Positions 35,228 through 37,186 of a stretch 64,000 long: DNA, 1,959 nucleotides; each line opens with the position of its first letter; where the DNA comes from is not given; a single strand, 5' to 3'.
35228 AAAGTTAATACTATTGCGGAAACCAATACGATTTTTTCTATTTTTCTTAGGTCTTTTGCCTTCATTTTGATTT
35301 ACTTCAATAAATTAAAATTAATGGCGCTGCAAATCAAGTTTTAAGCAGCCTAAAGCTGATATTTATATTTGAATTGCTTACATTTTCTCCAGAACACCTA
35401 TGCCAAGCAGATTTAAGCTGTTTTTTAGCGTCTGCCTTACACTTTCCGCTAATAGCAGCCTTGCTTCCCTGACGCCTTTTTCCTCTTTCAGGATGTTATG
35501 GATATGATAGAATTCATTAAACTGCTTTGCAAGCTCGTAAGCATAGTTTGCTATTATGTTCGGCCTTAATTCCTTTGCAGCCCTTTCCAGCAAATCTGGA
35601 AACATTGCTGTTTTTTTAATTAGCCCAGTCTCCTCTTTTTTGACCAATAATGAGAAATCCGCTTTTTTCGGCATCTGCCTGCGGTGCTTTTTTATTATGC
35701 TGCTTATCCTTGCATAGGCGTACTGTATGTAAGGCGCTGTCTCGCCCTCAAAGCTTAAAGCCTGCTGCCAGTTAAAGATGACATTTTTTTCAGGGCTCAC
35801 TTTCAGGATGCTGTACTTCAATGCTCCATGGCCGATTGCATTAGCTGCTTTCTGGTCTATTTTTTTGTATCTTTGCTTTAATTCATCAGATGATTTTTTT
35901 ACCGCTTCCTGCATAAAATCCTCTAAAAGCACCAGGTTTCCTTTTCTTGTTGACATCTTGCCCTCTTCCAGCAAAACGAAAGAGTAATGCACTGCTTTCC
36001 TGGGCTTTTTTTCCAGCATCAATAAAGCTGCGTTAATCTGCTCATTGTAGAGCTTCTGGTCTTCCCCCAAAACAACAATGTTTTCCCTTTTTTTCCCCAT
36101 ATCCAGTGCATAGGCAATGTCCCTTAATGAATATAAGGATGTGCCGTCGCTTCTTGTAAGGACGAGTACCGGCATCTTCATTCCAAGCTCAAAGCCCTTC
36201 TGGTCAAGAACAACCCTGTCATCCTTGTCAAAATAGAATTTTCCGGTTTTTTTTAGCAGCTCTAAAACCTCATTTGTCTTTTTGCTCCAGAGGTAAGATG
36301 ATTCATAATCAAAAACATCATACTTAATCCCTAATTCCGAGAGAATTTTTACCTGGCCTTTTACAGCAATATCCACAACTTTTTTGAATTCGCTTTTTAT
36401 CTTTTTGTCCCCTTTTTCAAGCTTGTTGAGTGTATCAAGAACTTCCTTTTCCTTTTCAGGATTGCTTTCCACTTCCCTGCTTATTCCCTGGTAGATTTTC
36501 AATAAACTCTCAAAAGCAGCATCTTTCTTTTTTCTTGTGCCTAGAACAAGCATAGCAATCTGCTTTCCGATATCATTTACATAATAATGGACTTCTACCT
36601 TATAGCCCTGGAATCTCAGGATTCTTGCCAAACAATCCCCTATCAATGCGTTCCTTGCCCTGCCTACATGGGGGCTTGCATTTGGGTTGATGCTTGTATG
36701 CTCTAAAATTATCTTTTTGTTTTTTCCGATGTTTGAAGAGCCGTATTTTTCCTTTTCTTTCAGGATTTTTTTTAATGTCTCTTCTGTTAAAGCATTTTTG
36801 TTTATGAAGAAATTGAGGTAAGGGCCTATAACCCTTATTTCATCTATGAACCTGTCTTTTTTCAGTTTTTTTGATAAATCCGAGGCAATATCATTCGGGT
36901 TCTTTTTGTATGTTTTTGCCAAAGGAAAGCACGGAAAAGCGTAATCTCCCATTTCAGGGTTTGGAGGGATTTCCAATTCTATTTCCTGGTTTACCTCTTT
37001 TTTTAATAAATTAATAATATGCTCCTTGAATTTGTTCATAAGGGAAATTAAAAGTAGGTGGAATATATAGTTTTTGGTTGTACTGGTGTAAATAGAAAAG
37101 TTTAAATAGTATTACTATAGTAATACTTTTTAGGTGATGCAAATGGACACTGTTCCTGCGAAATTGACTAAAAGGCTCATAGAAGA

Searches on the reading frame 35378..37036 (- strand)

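Call 73: search_protein_families(library=pfam, proteins=[window:35378-37036:-], max_evalue=0.00001)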
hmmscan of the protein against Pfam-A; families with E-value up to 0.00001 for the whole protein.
window:35378-37036:- (552 aa): 5 families
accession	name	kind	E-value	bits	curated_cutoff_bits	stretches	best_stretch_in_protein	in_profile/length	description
PF00750.26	tRNA-synt_1d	-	1.3e-40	139.9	23.3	1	88-423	2-349/349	tRNA synthetases class I (R), catalytic domain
PF05746.21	DALR_1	-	2.1e-35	121.8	22.3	1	437-552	1-117/117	DALR anticodon binding domain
PF03485.21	Arg_tRNA_synt_N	-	9.9e-20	71.4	21.5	1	3-78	7-85/85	Arginyl tRNA synthetase N terminal domain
PF01406.26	tRNA-synt_1e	-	8.8e-07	29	27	0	120-279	21-133/301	tRNA synthetases class I (C) catalytic domain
PF09334.17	tRNA-synt_1g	-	4e-06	26.3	20.1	0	118-147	10-39/391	tRNA synthetases class I (M)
